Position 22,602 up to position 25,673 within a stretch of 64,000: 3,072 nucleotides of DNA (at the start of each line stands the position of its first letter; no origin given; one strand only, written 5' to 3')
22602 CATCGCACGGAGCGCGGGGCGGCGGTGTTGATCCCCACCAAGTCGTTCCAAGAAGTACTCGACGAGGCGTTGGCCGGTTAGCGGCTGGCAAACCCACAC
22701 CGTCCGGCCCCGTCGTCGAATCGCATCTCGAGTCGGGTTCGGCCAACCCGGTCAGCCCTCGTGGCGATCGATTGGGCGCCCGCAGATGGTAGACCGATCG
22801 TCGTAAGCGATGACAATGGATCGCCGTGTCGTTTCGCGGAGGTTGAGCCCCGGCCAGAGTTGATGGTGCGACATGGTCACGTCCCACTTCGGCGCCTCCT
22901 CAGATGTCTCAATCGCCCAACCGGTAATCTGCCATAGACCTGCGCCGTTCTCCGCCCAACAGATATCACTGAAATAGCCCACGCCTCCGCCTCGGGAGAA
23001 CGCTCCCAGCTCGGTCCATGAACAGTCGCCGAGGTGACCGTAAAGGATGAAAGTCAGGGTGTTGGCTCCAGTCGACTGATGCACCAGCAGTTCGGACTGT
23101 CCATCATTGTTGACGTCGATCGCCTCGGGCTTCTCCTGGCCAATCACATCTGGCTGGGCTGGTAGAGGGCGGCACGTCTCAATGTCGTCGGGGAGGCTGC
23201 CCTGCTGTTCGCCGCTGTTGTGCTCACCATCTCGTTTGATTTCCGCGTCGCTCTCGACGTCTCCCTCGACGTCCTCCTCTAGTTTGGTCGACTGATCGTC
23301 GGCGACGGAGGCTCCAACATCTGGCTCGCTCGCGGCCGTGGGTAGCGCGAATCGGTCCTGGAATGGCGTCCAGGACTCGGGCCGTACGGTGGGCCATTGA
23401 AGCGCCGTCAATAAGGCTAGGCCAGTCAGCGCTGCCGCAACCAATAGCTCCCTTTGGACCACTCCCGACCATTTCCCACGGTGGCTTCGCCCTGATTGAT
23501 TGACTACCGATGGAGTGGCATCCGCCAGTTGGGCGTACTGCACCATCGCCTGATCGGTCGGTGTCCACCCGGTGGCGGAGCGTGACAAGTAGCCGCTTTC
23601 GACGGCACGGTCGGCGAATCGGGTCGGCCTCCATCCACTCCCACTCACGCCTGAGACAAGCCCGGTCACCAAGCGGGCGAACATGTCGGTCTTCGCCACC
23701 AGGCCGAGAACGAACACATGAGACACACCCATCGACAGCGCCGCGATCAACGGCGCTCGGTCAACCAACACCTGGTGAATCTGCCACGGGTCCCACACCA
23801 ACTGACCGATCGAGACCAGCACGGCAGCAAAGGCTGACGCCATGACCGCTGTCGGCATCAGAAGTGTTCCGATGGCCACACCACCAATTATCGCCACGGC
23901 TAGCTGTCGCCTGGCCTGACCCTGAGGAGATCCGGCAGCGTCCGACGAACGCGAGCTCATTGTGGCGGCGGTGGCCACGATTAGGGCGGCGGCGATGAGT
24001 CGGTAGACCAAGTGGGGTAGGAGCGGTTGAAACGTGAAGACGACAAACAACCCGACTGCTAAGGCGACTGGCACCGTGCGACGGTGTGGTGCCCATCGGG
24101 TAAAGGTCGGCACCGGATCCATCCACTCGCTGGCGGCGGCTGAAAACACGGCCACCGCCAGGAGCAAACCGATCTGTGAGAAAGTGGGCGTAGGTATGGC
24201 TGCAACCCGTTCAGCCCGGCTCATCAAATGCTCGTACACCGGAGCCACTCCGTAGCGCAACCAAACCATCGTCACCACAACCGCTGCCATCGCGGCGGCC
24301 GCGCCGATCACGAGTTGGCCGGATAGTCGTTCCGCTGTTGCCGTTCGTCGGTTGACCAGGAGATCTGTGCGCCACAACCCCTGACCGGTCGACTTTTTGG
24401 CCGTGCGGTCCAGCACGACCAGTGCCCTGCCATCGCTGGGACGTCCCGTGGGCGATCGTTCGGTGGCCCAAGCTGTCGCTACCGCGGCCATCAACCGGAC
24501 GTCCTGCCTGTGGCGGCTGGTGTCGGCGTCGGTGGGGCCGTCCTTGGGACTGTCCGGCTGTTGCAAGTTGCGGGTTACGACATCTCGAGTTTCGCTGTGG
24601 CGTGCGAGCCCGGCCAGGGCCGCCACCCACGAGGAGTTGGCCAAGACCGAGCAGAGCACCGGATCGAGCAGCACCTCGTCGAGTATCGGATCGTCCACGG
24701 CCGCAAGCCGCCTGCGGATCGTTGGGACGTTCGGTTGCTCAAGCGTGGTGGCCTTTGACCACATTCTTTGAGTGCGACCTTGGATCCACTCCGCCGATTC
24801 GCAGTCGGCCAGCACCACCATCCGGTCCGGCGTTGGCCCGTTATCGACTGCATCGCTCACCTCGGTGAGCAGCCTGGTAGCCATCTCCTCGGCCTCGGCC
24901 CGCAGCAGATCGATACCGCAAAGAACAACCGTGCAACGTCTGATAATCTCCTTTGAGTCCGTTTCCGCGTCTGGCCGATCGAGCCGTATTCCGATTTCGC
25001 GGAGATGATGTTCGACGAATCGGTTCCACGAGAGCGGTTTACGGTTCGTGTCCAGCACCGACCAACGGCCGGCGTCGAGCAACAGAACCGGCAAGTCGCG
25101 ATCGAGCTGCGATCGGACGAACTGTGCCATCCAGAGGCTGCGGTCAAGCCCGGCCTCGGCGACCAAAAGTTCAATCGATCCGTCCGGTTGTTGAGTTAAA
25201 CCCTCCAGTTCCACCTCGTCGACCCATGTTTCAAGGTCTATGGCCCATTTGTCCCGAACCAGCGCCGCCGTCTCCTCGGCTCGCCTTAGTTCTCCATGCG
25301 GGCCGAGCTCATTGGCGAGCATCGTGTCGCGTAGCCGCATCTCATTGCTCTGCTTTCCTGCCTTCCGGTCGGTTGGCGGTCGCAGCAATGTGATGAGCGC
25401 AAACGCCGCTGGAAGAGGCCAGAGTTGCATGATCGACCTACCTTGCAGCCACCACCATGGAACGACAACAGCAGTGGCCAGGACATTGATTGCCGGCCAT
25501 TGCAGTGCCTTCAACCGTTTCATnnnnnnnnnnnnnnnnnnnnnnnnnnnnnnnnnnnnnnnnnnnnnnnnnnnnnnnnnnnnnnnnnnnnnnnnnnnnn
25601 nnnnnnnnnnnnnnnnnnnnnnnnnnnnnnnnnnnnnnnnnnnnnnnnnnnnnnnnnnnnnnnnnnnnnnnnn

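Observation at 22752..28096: Three-gene membrane operon built around a polytopic protein with an apparently inactivated NACHT/STAND module and a shared extracytoplasmic C-terminal domain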

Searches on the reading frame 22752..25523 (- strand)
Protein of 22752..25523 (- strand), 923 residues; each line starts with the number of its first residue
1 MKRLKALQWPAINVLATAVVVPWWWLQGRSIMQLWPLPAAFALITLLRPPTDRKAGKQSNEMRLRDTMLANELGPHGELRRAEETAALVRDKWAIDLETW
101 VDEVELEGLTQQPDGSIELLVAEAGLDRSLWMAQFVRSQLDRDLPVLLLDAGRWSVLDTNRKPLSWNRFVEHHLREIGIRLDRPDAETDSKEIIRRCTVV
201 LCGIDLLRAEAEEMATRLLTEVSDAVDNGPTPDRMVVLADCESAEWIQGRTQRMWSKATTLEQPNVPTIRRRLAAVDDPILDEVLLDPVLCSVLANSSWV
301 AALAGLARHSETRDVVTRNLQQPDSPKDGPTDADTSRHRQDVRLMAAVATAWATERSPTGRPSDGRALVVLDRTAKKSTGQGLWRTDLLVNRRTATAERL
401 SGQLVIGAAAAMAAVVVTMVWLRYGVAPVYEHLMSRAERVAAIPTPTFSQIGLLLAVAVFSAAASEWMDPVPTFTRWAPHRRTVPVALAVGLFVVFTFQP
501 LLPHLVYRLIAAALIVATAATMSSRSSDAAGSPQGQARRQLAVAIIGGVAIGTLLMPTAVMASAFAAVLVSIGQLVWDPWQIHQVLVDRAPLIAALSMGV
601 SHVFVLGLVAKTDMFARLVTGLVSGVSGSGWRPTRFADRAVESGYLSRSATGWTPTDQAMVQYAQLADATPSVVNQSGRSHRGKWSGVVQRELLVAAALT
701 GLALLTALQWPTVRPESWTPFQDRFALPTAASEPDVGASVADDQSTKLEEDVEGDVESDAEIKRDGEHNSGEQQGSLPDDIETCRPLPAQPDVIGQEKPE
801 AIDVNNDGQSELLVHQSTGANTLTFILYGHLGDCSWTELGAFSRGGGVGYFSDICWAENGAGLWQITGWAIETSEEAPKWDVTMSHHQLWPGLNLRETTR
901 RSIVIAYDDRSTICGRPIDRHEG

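Call 3: search_protein_families(library=pfam, proteins=[window:22752-25523:-], max_evalue=1)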
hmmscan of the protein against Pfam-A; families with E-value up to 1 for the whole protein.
window:22752-25523:- (923 aa): 1 family
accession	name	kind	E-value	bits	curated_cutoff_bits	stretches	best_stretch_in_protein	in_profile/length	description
PF09835.14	DUF2062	-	0.022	15.1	27.4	1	474-522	11-63/147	Uncharacterized protein conserved in bacteria (DUF2062)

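Call 4: search_protein_families(library=ncbifam, proteins=[window:22752-25523:-], max_evalue=1)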
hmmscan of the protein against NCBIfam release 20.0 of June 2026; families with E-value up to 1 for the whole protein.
window:22752-25523:- (923 aa): 1 family
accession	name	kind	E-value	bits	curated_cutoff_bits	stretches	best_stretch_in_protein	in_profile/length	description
NF040618.1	PPA1309_fam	subfamily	0.0017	18.4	70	1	652-712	16-76/164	PPA1309 family protein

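Call 5: search_protein_families(library=padloc, proteins=[window:22752-25523:-], max_evalue=1)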
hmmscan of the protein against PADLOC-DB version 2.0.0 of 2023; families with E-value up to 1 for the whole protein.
window:22752-25523:- (923 aa): 0 families

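Call 9: find_homologous_proteins(query=window:22752-25523:-)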
Query window:22752-25523:- (923 aa): 1 proteins with E <= 0.001 among 8000 candidates.
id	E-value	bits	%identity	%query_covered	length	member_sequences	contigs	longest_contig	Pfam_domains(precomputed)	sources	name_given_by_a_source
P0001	0.0e+0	2002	100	97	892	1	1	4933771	-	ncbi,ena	-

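Call 11: find_encoding_contigs(protein=P0001, flank=10000, max_places=3)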
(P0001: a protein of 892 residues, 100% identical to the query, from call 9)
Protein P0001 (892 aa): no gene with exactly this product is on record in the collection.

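Call 12: list_cluster_members(proteins=[P0001])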
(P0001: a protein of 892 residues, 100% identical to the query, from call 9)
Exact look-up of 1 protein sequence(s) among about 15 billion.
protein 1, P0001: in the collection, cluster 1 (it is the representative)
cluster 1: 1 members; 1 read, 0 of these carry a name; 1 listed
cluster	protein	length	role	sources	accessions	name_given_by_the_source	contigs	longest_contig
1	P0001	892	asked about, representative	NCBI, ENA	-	-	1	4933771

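Call 19: search_solved_structures(query=window:22752-25523:-, max_evalue=10)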
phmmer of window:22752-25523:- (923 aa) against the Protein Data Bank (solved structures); distinct sequences matched with E-value up to 10: 0.

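Call 28: search_protein_representatives(protein=window:22752-25523:-)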
Query: 923 residues. Proteins with E-value up to 0.001 (for the whole library): 2; up to 1e-10: 1; up to 1e-30: 1. The best 2 are listed.
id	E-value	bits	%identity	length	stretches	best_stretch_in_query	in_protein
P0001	0.0e+00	2001.6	100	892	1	32-923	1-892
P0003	5.7e-06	41.3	41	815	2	797-892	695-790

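Call 32: find_encoding_contigs(protein=P0003, flank=10000, max_places=5)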
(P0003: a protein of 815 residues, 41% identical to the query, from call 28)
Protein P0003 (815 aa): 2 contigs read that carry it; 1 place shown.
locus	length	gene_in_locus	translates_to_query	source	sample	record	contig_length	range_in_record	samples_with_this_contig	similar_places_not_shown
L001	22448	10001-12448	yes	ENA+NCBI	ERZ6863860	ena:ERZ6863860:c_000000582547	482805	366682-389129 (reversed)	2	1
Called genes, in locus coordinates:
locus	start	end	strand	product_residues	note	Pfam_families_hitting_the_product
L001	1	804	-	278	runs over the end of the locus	PF00400:WD40 (faint), PF23381:Beta-prop_IFT122_1st, PF23409:Beta-prop_EML (faint), PF24807:WD40_CDC20-Fz (faint), PF24814:WD40_Prp19 (faint), PF25173:Beta-prop_WDR3_1st (faint), PF25174:Beta-prop_THOC3 (weak), PF25175:Beta-prop_WDR5 (weak)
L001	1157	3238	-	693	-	-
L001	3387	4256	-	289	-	PF00756:Esterase (weak), PF02230:Abhydrolase_2, PF10503:Esterase_PHB, PF00326:Peptidase_S9 (weak)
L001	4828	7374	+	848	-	PF00614:PLDc (faint), PF13091:PLDc_2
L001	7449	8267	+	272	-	-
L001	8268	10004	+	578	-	-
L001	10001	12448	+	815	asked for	-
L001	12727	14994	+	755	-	-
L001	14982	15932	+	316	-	-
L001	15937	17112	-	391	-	PF04235:DUF418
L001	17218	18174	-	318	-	PF24827:AstE_AspA_cat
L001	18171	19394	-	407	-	PF18030:Rimk_N, PF02655:ATP-grasp_3 (weak), PF08443:RimK, PF02955:GSH-S_ATP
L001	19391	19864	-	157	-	PF05618:RimB-like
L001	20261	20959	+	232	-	PF01325:Fe_dep_repress, PF13545:HTH_Crp_2 (weak), PF02742:Fe_dep_repr_C, PF04023:FeoA (weak)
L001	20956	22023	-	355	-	PF00005:ABC_tran, PF13304:AAA_21 (faint), PF08402:TOBE_2 (weak)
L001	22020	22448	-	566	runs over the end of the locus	PF00528:BPD_transp_1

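Call 42: find_related_loci(query=A2, collection=metagenome_contigs, flank=10000)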
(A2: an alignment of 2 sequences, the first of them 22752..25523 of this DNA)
Query A2 (923 aa) in metagenome_contigs; peptide patterns used: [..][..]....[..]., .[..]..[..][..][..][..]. (x = any residue, [..] = any of these).
600 stretches matched a pattern, but none encodes a relative of the query by tblastn (E <= 1e-3).

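Call 51: search_protein_families(library=pfam, proteins=[L001:8268-10004:+, L001:7449-8267:+, P0003], max_evalue=10)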
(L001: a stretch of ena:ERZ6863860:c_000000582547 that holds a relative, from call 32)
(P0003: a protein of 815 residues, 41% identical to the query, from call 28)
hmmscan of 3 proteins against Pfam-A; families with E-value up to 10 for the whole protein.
L001:8268-10004:+ (578 aa): 2 families
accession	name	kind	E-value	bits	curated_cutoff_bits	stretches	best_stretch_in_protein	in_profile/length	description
PF07676.18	PD40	-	0.00056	20.2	20.9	1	88-119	3-32/38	WD40-like Beta Propeller Repeat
PF06646.16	CypI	-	0.23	11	27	0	372-396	230-254/332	Extracytoplasmic thiamine-binding lipoprotein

L001:7449-8267:+ (272 aa): 0 families

P0003 (815 aa): 0 families

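Call 60: predict_structure(alignment_id=A2)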
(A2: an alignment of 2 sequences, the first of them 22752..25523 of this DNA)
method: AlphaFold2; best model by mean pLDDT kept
length: 923 residues; sequences in the alignment: 2
mean_pLDDT: 33.5   pTM: 0.22
mean pLDDT of the five models: 33.5, 31.6, 29.6, 27.5, 26.7
residues with pLDDT >= 90: 0; 70-90: 0; 50-70: 1; < 50: 922
segments of 3 or more residues with pLDDT < 50: 1-147, 149-923
pLDDT, mean of each block of 10 residues (from residue 1): 29 34 33 32 30 30 32 32 27 27 32 32 36 45 46 35 38 37 34 40 37 41 41 36 34 32 35 34 30 28 26 30 30 34 32 30 29 28 31 28 32 36 34 32 31 36 32 30 35 39 37 38 35 41 39 37 37 33 34 34 31 32 30 35 38 38 36 30 30 34 31 29 28 27 27 28 33 27 30 35 41 39 41 38 36 36 33 33 31 35 30 29 29
secondary structure, 60 per line:
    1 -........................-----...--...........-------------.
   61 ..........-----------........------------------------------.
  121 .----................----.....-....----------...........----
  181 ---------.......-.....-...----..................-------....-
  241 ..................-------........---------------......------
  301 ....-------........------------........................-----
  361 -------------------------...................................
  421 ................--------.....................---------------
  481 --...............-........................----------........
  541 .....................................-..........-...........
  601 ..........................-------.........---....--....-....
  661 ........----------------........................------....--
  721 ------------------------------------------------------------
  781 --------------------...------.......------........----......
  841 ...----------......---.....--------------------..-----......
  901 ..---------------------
elements in order (helices of 4 or more, strands of 3 or more residues): H2-25 H36-46 H60-70 H82-89 H126-141 E146-150 H152-155 H166-176 H190-196 E198-202 H211-228 E236-239 H241-258 H266-273 H289-294 H301-304 H312-319 H332-355 H386-436 H445-465 H483-497 H499-522 H533-577 H579-588 H590-626 H634-642 E646-649 E652-655 H657-668 H685-708 H715-718 E801-803 E810-816 E823-830 E835-843 E854-859 E863-867 H895-902

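Call 82: find_related_loci(query=A2, collection=viral_contigs, flank=5000)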
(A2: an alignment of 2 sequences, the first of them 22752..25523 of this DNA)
Query A2 (923 aa) in viral_contigs; peptide patterns used: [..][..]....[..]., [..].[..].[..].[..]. (x = any residue, [..] = any of these).
23 stretches matched a pattern, but none encodes a relative of the query by tblastn (E <= 1e-3).

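Call 91: search_solved_structures(query=A2, max_evalue=10)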
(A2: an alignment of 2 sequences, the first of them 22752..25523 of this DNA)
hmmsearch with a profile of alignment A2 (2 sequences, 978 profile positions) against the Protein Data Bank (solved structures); distinct sequences matched with E-value up to 10: 0.
